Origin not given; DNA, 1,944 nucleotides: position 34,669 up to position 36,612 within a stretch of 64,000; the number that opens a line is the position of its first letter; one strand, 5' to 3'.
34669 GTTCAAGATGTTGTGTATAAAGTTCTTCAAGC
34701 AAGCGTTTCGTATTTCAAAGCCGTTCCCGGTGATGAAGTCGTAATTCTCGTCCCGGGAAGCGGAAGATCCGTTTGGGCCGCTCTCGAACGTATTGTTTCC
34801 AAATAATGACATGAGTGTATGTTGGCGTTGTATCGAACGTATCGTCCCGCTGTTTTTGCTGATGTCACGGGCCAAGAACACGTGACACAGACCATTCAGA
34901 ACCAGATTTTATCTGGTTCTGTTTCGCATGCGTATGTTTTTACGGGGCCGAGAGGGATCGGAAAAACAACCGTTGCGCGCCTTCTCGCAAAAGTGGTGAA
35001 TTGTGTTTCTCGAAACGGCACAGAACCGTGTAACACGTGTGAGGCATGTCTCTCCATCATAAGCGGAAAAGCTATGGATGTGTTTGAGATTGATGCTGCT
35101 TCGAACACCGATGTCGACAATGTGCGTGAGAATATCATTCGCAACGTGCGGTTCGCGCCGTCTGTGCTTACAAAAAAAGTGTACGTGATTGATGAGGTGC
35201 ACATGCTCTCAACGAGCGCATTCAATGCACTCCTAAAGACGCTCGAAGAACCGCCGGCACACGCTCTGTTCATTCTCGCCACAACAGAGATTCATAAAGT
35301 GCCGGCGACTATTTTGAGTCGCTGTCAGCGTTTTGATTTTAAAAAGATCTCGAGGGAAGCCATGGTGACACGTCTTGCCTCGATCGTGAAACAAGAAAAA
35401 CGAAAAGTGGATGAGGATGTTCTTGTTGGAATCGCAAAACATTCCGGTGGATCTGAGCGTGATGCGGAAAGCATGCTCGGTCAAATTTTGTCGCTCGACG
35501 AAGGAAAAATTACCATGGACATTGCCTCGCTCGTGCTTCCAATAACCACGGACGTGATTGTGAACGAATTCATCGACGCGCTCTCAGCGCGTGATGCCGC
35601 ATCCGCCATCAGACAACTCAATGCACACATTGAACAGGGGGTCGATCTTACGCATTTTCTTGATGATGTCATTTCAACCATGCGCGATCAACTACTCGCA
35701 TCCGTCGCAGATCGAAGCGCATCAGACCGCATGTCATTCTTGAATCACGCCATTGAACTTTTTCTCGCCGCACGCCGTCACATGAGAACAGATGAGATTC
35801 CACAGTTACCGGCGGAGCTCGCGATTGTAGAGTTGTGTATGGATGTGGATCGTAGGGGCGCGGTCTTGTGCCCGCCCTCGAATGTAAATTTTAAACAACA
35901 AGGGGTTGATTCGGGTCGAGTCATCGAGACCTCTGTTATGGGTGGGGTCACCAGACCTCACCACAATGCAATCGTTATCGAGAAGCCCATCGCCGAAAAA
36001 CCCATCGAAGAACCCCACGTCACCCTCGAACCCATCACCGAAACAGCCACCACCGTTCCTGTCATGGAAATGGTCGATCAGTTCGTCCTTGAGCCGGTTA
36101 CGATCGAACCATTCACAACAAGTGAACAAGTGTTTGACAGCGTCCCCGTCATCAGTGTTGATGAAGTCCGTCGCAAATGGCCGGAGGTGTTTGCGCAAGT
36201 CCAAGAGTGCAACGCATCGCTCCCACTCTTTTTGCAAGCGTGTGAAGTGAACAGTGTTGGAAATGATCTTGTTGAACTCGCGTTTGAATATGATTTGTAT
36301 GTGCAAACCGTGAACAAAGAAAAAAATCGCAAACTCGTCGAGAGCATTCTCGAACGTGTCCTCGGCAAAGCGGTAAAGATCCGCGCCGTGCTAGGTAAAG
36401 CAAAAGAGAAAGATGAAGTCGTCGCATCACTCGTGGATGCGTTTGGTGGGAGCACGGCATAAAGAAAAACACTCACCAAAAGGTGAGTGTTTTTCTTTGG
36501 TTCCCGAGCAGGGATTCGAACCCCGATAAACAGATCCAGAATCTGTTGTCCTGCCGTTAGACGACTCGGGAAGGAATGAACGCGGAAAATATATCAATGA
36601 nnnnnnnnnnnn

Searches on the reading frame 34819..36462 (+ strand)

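Call 67: search_protein_families(library=pfam, proteins=[window:34819-36462:+], max_evalue=0.00001)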
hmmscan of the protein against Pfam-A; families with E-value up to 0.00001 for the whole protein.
window:34819-36462:+ (547 aa): 6 families
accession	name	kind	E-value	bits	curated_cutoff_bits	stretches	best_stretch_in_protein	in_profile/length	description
PF13177.12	DNA_pol3_delta2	-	1e-41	143.1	27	1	18-177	1-160/161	DNA polymerase III, delta subunit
PF00004.35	AAA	-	1.2e-11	45.6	21.2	1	40-172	2-126/131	ATPase family associated with various cellular activities (AAA)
PF20964.2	DnaX_C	-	1.9e-07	31.5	26.2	1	443-531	5-93/113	DNA polymerase III subunit tau, C-terminal domain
PF07728.20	AAA_5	-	2.6e-07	31.1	22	0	40-145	3-93/139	AAA domain (dynein-related subfamily)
PF13401.12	AAA_22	-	1e-06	29.5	27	1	39-146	8-113/130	AAA domain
PF05496.18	RuvB_N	-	5e-06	26.8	27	0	9-72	2-69/159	Holliday junction DNA helicase RuvB P-loop domain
